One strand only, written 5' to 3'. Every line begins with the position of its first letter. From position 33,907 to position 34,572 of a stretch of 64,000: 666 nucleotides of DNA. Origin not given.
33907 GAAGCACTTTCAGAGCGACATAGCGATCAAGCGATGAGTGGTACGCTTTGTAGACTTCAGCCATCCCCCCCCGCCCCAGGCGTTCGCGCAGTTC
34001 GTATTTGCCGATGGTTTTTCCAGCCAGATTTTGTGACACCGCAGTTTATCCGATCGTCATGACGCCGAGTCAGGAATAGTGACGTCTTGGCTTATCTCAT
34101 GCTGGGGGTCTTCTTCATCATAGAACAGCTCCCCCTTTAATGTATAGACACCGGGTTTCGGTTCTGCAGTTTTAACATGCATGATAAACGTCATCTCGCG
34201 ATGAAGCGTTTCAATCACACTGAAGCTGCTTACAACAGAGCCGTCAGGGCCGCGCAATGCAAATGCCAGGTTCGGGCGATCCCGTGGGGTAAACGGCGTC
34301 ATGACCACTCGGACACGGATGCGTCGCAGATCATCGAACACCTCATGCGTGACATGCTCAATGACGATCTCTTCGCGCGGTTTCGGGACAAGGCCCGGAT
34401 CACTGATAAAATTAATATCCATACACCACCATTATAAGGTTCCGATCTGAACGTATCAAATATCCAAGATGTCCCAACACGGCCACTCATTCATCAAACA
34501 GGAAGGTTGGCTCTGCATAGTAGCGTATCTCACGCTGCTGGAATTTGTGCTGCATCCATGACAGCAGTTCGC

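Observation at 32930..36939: Five-gene operon: NUDIX, WYL regulator, SbnI/SerK-like ParB-Srx protein, 121-aa unknown, Ser/Thr kinase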

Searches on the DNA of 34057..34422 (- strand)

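Call 75: search_rna_families(sources=[L082, L084, L086, L087, L098, L101, L110, L014, L019, L013], threshold=gathering)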
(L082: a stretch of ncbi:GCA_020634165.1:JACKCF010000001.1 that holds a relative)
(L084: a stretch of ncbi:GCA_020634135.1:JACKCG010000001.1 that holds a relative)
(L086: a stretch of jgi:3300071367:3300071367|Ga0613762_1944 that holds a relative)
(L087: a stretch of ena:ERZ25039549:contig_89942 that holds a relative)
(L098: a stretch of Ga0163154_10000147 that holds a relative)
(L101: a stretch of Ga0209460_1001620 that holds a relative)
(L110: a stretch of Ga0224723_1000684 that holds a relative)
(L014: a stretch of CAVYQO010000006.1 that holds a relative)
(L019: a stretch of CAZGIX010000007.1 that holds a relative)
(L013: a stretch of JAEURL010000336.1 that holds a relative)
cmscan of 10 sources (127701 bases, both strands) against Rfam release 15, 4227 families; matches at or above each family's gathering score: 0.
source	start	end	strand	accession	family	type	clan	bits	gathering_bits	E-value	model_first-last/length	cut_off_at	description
